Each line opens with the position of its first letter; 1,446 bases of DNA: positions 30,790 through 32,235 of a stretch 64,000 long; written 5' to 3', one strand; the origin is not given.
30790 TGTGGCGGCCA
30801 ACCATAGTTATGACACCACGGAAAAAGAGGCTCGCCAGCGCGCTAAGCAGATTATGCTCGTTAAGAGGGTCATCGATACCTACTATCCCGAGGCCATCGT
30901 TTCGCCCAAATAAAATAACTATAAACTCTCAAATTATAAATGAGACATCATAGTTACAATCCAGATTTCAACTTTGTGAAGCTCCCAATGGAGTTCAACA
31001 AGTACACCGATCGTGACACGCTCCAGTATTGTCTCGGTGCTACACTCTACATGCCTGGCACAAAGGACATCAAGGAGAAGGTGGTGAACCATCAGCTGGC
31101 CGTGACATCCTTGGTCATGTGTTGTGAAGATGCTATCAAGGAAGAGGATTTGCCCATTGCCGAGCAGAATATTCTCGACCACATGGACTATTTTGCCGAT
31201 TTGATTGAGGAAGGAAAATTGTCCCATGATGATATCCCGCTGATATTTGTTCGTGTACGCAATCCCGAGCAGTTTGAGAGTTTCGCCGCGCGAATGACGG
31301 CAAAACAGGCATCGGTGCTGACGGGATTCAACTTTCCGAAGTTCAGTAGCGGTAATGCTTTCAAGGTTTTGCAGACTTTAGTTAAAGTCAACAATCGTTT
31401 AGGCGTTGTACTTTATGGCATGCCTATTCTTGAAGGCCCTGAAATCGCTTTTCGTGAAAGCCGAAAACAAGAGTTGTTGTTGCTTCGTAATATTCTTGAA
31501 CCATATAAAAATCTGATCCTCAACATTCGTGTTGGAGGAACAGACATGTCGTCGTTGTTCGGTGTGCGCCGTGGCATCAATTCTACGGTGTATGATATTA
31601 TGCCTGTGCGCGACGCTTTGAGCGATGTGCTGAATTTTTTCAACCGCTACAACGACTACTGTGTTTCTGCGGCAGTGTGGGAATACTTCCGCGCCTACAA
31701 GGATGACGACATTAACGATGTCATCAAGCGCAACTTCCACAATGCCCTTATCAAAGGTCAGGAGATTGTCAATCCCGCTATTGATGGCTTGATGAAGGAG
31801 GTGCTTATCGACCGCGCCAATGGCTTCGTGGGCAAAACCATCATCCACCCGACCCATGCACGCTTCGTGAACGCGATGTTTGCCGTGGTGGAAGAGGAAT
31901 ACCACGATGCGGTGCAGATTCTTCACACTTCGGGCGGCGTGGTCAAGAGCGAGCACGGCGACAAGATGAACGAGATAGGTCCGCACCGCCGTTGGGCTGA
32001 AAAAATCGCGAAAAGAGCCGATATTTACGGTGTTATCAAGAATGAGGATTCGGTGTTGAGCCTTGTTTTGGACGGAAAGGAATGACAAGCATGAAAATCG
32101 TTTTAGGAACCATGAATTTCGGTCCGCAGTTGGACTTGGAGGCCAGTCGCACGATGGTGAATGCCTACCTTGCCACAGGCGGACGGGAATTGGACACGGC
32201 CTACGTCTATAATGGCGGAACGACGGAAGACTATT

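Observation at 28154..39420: Seven-gene organic-acid pathway wedged between the initiating transferase and its aminotransferase partner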

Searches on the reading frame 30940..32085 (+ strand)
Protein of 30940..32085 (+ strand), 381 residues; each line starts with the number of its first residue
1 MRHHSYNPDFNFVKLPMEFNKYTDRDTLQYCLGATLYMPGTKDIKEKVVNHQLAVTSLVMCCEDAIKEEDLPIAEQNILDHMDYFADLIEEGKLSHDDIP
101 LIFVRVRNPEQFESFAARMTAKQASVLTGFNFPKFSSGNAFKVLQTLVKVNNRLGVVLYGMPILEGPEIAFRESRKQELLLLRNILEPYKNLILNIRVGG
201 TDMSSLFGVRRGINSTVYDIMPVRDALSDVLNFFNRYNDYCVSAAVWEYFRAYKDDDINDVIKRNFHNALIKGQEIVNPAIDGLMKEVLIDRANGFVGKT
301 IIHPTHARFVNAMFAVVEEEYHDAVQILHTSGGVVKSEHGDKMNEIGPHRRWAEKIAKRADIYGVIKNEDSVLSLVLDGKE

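Call 3: search_protein_families(library=pfam, proteins=[window:30940-32085:+], max_evalue=0.01)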
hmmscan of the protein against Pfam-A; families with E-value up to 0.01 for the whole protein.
window:30940-32085:+ (381 aa): 1 family
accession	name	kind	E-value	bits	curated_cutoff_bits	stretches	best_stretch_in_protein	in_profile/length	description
PF15617.12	C-C_Bond_Lyase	-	3.4e-107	358.7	28.4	1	27-365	2-320/320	C-C_Bond_Lyase of the TIM-Barrel fold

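Call 4: search_protein_families(library=ncbifam, proteins=[window:30940-32085:+], max_evalue=0.01)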
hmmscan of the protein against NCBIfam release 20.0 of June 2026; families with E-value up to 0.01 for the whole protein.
window:30940-32085:+ (381 aa): 2 families
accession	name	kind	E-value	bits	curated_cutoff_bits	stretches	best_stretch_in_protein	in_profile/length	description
NF038242.1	RipC_Ccl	equivalog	0.00043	19.9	375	1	281-331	191-241/268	itaconate degradation C-C-lyase RipC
TIGR01588.1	citE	equivalog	0.00062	18.9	443.4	1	281-330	200-249/288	citrate (pro-3S)-lyase subunit beta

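Call 18: search_solved_structures(query=window:30940-32085:+, max_evalue=1)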
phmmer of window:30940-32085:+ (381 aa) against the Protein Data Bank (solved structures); distinct sequences matched with E-value up to 1: 10.
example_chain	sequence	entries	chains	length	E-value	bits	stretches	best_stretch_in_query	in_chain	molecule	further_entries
8ucj_f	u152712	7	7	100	0.083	15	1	204-251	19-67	Cytochrome c oxidase subunit 6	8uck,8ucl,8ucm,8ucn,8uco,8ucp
8c8q_F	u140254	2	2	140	0.14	14.3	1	203-251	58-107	Cytochrome c oxidase subunit 6, mitochondrial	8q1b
3gah_A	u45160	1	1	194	0.47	12.6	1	175-252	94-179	Cobalamin adenosyltransferase PduO-like protein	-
2r6t_A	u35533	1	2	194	0.65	12.1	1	177-252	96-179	Cobalamin adenosyltransferase PduO-like protein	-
3gai_A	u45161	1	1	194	0.65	12.1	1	176-252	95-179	Cobalamin adenosyltransferase PduO-like protein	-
3ci1_A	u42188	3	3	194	0.7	12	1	177-252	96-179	Cobalamin adenosyltransferase PduO-like protein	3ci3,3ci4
2r6x_A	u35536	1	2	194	0.73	11.9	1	178-252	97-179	Cobalamin adenosyltransferase PduO-like protein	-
5vxc_A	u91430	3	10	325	0.82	11.8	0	283-321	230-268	Citrate lyase subunit beta-like protein, mitochondrial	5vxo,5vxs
3gaj_A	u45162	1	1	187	0.9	11.6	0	177-250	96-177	Cobalamin adenosyltransferase PduO-like protein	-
2nt8_A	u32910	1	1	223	0.95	11.6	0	179-251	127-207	Cobalamin adenosyltransferase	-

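Call 46: search_solved_structures(query=A3, max_evalue=1, show_alignments=3)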
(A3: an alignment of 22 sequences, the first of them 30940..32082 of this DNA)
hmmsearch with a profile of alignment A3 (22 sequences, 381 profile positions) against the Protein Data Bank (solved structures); distinct sequences matched with E-value up to 1: 13.
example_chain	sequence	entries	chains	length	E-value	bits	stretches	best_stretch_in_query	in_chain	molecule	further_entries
5ugr_A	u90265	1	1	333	0.0025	19.8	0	294-338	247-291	Malyl-CoA lyase/beta-methylmalyl-CoA lyase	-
3gah_A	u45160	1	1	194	0.017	17.1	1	167-258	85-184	Cobalamin adenosyltransferase PduO-like protein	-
3gai_A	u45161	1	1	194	0.018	17.1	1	167-258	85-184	Cobalamin adenosyltransferase PduO-like protein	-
2r6t_A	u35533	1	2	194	0.019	17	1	167-258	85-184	Cobalamin adenosyltransferase PduO-like protein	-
2r6x_A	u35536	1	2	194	0.02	16.9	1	167-258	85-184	Cobalamin adenosyltransferase PduO-like protein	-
3ci1_A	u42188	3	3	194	0.02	16.9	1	167-258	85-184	Cobalamin adenosyltransferase PduO-like protein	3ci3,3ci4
8ucj_f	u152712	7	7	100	0.024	16.6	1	207-258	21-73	Cytochrome c oxidase subunit 6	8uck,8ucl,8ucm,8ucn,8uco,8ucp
3qll_A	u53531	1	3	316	0.027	16.4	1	281-360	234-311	Citrate lyase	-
2nt8_A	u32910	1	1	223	0.028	16.4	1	167-258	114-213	Cobalamin adenosyltransferase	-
3gaj_A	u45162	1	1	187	0.029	16.3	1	167-253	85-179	Cobalamin adenosyltransferase PduO-like protein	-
5vxc_A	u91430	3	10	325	0.032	16.2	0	284-313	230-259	Citrate lyase subunit beta-like protein, mitochondrial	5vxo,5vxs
7sba_J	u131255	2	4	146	0.3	13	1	157-187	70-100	Cas11d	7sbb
7bsk_A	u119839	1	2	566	0.9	11.4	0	114-174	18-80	NAD-dependent malic enzyme, mitochondrial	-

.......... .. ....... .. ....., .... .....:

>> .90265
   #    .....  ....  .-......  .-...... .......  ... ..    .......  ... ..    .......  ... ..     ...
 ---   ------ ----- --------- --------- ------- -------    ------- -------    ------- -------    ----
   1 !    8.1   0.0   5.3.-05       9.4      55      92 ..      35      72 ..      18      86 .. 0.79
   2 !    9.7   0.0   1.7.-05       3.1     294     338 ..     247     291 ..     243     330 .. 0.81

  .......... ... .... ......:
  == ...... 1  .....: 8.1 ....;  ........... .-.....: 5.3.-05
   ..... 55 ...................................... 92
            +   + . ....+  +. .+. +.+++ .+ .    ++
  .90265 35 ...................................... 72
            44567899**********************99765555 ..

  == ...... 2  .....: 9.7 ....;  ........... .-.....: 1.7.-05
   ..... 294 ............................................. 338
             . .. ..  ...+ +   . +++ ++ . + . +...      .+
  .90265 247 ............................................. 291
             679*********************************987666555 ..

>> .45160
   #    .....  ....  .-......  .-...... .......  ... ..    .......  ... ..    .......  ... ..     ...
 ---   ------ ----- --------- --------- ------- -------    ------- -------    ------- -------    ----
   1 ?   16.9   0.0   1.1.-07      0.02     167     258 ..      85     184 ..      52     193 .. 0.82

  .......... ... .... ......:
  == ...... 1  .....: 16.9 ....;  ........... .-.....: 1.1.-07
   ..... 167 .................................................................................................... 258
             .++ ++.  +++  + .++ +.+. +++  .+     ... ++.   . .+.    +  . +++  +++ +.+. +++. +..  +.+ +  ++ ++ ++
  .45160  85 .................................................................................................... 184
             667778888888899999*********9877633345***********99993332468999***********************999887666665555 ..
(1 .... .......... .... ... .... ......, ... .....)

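Call 93: find_homologous_proteins(query=A3, max_evalue=1e-10)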
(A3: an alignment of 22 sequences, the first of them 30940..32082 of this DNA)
Query A3 (22 sequences) (381 aa, profile of the alignment): 4821 proteins with E <= 1e-10 among 8000 candidates; the best 120 are listed.
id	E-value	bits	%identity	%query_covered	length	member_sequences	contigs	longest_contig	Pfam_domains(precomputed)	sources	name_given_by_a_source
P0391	1.0e-202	691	52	98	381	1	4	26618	PF15617.13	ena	-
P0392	2.0e-202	690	52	98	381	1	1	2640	PF15617.13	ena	-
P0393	7.9e-202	688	55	98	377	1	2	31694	PF15617.13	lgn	-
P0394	8.1e-202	688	55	98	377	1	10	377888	PF15617.13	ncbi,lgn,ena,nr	ncbi:MAG: HpcH/HpaI aldolase/citrate lyase family protein [Fibrobacter sp.]|nr:HpcH/HpaI aldolase/ci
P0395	9.4e-202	688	55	98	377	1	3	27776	PF15617.13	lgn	-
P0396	1.3e-201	687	54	98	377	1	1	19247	PF15617.13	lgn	-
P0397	1.3e-201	687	55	98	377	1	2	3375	PF15617.13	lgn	-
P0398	2.1e-201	687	53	98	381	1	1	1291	PF15617.13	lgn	-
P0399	2.9e-201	686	52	98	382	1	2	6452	PF15617.13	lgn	-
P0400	5.0e-201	685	54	98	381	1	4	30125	PF15617.13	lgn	-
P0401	5.0e-201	685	54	98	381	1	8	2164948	PF15617.13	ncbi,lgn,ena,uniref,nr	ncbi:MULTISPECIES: HpcH/HpaI aldolase/citrate lyase family protein [Lachnospiraceae]|uniref:HpcH/Hpa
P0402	5.5e-201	685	56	98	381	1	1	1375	PF15617.13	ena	-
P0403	5.7e-201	685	52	98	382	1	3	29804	PF15617.13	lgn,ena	-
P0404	6.7e-201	685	52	98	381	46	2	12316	PF15617.13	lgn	-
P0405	8.1e-201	685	52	98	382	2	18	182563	PF15617.13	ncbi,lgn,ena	-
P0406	9.8e-201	684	55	98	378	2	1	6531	PF15617.13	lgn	-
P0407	1.4e-200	684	52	98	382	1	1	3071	PF15617.13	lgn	-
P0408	1.4e-200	684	56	98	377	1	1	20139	PF15617.13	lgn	-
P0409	2.2e-200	683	55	98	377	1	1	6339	PF15617.13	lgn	-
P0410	2.3e-200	683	54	98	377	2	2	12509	PF15617.13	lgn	-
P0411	2.5e-200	683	54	98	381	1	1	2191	PF15617.13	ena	-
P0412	3.0e-200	683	55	98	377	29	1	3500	PF15617.13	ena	-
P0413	4.3e-200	682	55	98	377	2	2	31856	PF15617.13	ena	-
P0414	5.1e-200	682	53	98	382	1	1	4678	PF15617.13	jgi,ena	-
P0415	6.1e-200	682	53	98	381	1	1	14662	PF15617.13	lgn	-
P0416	7.0e-200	682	53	98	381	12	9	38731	PF15617.13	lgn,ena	-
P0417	9.2e-200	681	55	98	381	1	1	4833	PF15617.13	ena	-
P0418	9.7e-200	681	55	98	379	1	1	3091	PF15617.13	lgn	-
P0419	1.0e-199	681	52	98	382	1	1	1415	PF15617.13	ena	-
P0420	1.1e-199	681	52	98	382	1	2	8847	PF15617.13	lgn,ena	-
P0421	1.2e-199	681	56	98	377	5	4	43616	PF15617.13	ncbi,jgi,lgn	jgi:citrate lyase beta subunit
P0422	1.4e-199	681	52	98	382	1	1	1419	PF15617.13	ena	-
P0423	1.5e-199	681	52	98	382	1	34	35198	PF15617.13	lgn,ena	-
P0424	1.5e-199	681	51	98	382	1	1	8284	PF15617.13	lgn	-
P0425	1.5e-199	681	52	98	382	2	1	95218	PF15617.13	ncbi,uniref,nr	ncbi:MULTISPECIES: HpcH/HpaI aldolase/citrate lyase family protein [unclassified Ruminococcus]|unire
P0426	1.5e-199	681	51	98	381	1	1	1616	PF15617.13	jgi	-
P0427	1.7e-199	680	55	98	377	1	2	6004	PF15617.13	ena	-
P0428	1.8e-199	680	55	98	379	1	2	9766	PF15617.13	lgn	-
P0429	1.8e-199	680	56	98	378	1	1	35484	PF15617.13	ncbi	ncbi:MAG: HpcH/HpaI aldolase/citrate lyase family protein [Candidatus Ornithomonoglobus sp.]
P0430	1.9e-199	680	52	98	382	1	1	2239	PF15617.13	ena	-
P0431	2.1e-199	680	55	98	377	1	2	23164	PF15617.13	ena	-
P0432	2.2e-199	680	51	98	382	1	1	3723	PF15617.13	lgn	-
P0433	2.2e-199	680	56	98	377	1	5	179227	PF15617.13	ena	-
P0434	2.4e-199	680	52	98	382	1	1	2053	PF15617.13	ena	-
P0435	2.7e-199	680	52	98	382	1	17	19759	PF15617.13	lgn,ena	-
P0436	2.7e-199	680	55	98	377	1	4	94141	PF15617.13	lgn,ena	-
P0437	2.9e-199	680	51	98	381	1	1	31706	PF15617.13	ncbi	-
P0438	2.9e-199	680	52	98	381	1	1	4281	PF15617.13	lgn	-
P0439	3.2e-199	680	51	98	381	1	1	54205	PF15617.13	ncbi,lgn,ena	-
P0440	3.3e-199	679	55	98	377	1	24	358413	PF15617.13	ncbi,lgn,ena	-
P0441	3.4e-199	679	55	98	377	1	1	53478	PF15617.13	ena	-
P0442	3.4e-199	679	55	98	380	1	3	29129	PF15617.13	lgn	-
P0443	3.6e-199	679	55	98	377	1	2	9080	PF15617.13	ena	-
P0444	3.7e-199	679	55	98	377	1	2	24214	PF15617.13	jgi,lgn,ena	-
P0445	3.8e-199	679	52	98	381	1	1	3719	PF15617.13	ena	-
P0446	3.9e-199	679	52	98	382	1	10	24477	PF15617.13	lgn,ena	-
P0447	4.0e-199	679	51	98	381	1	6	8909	PF15617.13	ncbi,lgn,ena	-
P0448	4.4e-199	679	56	98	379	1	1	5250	PF15617.13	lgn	-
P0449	4.6e-199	679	60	98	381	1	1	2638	PF15617.13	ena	-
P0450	4.9e-199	679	52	98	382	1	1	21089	PF15617.13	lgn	-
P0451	4.9e-199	679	55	98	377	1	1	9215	PF15617.13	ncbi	-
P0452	5.2e-199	679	55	98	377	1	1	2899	PF15617.13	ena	-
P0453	5.7e-199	679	55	99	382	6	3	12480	PF15617.13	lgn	-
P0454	5.9e-199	679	51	98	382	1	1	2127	PF15617.13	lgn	-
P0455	6.0e-199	679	55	98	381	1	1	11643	PF15617.13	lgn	-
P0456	6.7e-199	678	53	98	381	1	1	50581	PF15617.13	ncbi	-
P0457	6.7e-199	678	54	98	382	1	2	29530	PF15617.13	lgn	-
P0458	8.6e-199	678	57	98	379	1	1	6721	PF15617.13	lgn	-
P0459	8.6e-199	678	52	98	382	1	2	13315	PF15617.13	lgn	-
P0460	8.7e-199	678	55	98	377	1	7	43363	PF15617.13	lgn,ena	-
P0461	9.2e-199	678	55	98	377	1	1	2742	PF15617.13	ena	-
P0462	9.3e-199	678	51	98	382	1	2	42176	PF15617.13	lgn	-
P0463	9.5e-199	678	57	98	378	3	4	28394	PF15617.13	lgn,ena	-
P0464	1.0e-198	678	54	98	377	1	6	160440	PF15617.13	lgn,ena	-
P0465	1.0e-198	678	56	98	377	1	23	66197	PF15617.13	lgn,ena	-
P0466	1.0e-198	678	48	98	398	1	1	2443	PF15617.13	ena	-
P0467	1.1e-198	678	55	98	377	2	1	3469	PF15617.13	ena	-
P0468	1.1e-198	678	55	98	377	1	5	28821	PF15617.13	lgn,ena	-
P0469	1.2e-198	678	51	98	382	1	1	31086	PF15617.13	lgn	-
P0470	1.2e-198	678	55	98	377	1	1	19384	PF15617.13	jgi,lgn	jgi:citrate lyase beta subunit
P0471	1.3e-198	678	55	98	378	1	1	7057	PF15617.13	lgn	-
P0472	1.3e-198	678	50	98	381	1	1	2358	PF15617.13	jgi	-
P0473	1.4e-198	677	55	98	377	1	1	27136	PF15617.13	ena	-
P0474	1.4e-198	677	55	98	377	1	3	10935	PF15617.13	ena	-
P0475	1.4e-198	677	55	98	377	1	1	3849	PF15617.13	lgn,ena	-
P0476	1.5e-198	677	51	98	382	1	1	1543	PF15617.13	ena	-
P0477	1.5e-198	677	54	98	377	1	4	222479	PF15617.13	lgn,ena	-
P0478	1.5e-198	677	51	98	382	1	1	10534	PF15617.13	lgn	-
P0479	1.5e-198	677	53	98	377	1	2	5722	PF15617.13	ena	-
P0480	1.6e-198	677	52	98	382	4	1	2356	PF15617.13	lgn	-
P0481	1.7e-198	677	51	98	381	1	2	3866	PF15617.13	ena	-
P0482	1.7e-198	677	53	98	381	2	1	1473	PF15617.13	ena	-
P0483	1.8e-198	677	52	98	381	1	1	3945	PF15617.13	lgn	-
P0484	1.8e-198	677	55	98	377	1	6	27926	PF15617.13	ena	-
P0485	1.8e-198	677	55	98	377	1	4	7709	PF15617.13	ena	-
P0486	1.9e-198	677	55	98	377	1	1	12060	PF15617.13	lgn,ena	-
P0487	1.9e-198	677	54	98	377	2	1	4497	PF15617.13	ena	-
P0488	1.9e-198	677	51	98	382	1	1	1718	PF15617.13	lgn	-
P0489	2.1e-198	677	55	98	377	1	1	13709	PF15617.13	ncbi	-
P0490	2.1e-198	677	54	98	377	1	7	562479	PF15617.13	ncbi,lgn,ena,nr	ncbi:MAG: HpcH/HpaI aldolase/citrate lyase family protein [Prevotella sp.]|nr:HpcH/HpaI aldolase/cit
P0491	2.2e-198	677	53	98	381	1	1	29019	PF15617.13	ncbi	-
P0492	2.2e-198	677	50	98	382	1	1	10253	PF15617.13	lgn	-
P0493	2.3e-198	677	54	98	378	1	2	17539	PF15617.13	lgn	-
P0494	2.3e-198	677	53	98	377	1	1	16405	PF15617.13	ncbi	ncbi:MAG: HpcH/HpaI aldolase/citrate lyase family protein [Lachnospiraceae bacterium]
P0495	2.3e-198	677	52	98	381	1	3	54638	PF15617.13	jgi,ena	-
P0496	2.3e-198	677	52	98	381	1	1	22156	PF15617.13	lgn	-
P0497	2.4e-198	677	56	98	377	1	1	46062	PF15617.13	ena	-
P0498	2.4e-198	677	52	98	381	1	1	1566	PF15617.13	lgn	-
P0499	2.6e-198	677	54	98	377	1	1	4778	PF15617.13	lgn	-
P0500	2.7e-198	676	50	98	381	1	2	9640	PF15617.13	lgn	-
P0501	2.7e-198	676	53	98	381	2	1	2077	PF15617.13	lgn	-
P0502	2.7e-198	676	54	98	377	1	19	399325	PF15617.13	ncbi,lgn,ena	-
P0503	2.9e-198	676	51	98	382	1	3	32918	PF15617.13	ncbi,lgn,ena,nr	ncbi:MAG: HpcH/HpaI aldolase/citrate lyase family protein [Butyrivibrio sp.]|nr:HpcH/HpaI aldolase/c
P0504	3.1e-198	676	54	98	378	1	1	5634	PF15617.13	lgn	-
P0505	3.2e-198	676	55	98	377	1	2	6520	PF15617.13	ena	-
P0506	3.3e-198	676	52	98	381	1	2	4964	PF15617.13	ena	-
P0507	3.3e-198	676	51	100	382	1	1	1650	PF15617.13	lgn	-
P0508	3.3e-198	676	54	98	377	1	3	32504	PF15617.13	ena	-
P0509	3.3e-198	676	55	98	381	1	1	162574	PF15617.13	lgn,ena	-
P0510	3.4e-198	676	55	98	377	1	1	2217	PF15617.13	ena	-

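Call 94: find_encoding_contigs(protein=P0405, flank=10000, max_places=3)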
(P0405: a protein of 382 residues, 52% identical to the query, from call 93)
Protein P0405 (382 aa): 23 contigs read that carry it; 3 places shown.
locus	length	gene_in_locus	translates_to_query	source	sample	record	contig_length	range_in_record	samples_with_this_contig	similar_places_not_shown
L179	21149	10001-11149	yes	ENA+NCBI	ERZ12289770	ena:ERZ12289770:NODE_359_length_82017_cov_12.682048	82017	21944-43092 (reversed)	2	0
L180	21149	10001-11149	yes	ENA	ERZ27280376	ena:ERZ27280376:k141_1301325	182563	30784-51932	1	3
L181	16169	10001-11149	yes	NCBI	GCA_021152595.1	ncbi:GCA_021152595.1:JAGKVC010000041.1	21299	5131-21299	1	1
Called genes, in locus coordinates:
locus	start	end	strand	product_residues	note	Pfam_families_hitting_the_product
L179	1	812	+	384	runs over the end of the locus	PF02655:ATP-grasp_3, PF02786:CPSase_L_D2, PF07478:Dala_Dala_lig_C (faint), PF15632:ATPgrasp_Ter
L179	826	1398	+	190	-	PF00132:Hexapep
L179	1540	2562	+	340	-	PF13506:Glyco_transf_21 (weak), PF00535:Glycos_transf_2, PF10111:Glyco_tranf_2_2, PF13641:Glyco_tranf_2_3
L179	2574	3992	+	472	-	-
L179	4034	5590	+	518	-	-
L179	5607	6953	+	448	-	PF03972:MmgE_PrpD_N, PF19305:MmgE_PrpD_C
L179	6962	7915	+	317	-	PF00248:Aldo_ket_red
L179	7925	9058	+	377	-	PF02776:TPP_enzyme_N, PF02775:TPP_enzyme_C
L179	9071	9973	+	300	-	-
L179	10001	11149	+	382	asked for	PF15617:C-C_Bond_Lyase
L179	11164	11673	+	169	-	PF05683:Fumerase_C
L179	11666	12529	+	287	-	PF05681:Fumerase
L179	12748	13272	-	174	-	PF18907:DUF5662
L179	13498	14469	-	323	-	PF01145:Band_7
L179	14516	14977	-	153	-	PF01957:NfeD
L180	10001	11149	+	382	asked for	PF15617:C-C_Bond_Lyase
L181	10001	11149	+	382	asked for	PF15617:C-C_Bond_Lyase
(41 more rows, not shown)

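Call 107: predict_structure(alignment_id=A5)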
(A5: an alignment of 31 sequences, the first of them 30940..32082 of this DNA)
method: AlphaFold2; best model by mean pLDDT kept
length: 381 residues; sequences in the alignment: 31
mean_pLDDT: 82.6   pTM: 0.83
mean pLDDT of the five models: 82.6, 81.9, 78.8, 78.0, 77.4
residues with pLDDT >= 90: 154; 70-90: 162; 50-70: 48; < 50: 17
segments of 3 or more residues with pLDDT < 50: 250-255, 257-262, 379-381
pLDDT, mean of each block of 10 residues (from residue 1): 78 92 91 85 89 84 83 94 97 92 94 96 96 94 97 96 91 92 95 89 75 55 84 85 67 47 53 59 68 76 74 87 89 76 78 86 88 69 33
secondary structure, 60 per line:
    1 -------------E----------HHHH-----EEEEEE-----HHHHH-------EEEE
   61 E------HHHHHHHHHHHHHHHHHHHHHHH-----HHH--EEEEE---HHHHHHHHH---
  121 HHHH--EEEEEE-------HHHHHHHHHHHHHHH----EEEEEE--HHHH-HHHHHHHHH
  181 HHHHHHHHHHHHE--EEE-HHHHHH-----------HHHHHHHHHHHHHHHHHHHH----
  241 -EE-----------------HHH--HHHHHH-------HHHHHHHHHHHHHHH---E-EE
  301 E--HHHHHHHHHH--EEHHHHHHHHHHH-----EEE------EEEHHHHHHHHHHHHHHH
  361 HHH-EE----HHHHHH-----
elements in order: H25-28 E34-39 H45-49 E57-61 H68-90 E101-105 H109-117 H121-124 E127-132 H140-154 E159-164 H167-170 H172-192 E196-198 H200-205 H217-236 H266-271 H279-293 E299-301 H304-313 H318-328 E334-336 E343-345 H346-363 H371-376

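Call 112: fold_search(model_id=the predicted structure, library=pdb)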
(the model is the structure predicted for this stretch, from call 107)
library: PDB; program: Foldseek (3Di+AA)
matches with E <= 10: 1634; with E <= 0.001: 108
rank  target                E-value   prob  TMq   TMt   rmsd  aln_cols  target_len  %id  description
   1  5vxo_A                9.9e-10  1.00  0.56  0.70   5.3       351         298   19  Crystal Structure Analysis of human CLYBL in complex with propionyl-CoA (released 2017-11-01)
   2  4l9y_A                1.2e-09  1.00  0.58  0.69   7.5       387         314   13  Crystal Structure of Rhodobacter sphaeroides malyl-CoA lyase in complex with magnesium, glyoxylate, and propionyl-CoA (released 2013-12-04)
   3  6as5_A                1.8e-09  1.00  0.50  0.69   6.0       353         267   17  CRYSTAL STRUCTURE OF PROTEIN CitE FROM MYCOBACTERIUM TUBERCULOSIS IN COMPLEX WITH MAGNESIUM, ACETOACETATE AND COENZYME (released 2018-08-01)
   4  4l9y_C                1.9e-09  1.00  0.57  0.68   5.1       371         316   14  Crystal Structure of Rhodobacter sphaeroides malyl-CoA lyase in complex with magnesium, glyoxylate, and propionyl-CoA (released 2013-12-04)
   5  6arb_A                2.3e-09  1.00  0.51  0.69   5.9       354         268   16  CRYSTAL STRUCTURE OF PROTEIN CitE FROM MYCOBACTERIUM TUBERCULOSIS IN COMPLEX WITH MAGNESIUM, PYRUVATE AND COENZYME A (released 2018-08-01)
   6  4l80_A                2.6e-09  1.00  0.54  0.59   7.8       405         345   14  Crystal Structure of Chloroflexus aurantiacus malyl-CoA lyase in complex with magnesium, oxalate, and propionyl-CoA (released 2013-12-04)
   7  4l9z_A                2.8e-09  1.00  0.56  0.67   5.5       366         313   14  Crystal Structure of Rhodobacter sphaeroides malyl-CoA lyase in complex with magnesium, oxalate, and CoA (released 2013-12-04)
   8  9nzb_A                3.3e-09  1.00  0.53  0.72   5.0       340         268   14  Crystal Structure of acyl-CoA lyase subunit beta from Pseudomonas aeruginosa PAO1 (released 2025-07-09)
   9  9nzb_C                4.6e-09  1.00  0.54  0.76   5.1       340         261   13  Crystal Structure of acyl-CoA lyase subunit beta from Pseudomonas aeruginosa PAO1 (released 2025-07-09)
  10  8khl_C                5.1e-09  1.00  0.58  0.78   3.9       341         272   14  (S)-citramalyl-CoA lyase (released 2024-05-15)
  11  6kkh_E                6.6e-09  1.00  0.51  0.55  12.7       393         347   15  Crystal structure of the oxalate bound malyl-CoA lyase from Roseiflexus castenholzii (released 2019-09-04)
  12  4l80_B                7.0e-09  1.00  0.57  0.62   7.4       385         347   13  Crystal Structure of Chloroflexus aurantiacus malyl-CoA lyase in complex with magnesium, oxalate, and propionyl-CoA (released 2013-12-04)
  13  5vxc                  9.1e-09  1.00  0.55  0.68   5.4       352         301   19  Crystal Structure Analysis of human CLYBL in complex with free CoASH (released 2017-11-01)
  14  6kin_F                9.6e-09  1.00  0.53  0.58  12.2       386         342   16  Crystal structure of the tri-functional malyl-CoA lyase from Roseiflexus castenholzii (released 2019-09-04)
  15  4l80_D                1.1e-08  1.00  0.57  0.63   6.9       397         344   14  Crystal Structure of Chloroflexus aurantiacus malyl-CoA lyase in complex with magnesium, oxalate, and propionyl-CoA (released 2013-12-04)
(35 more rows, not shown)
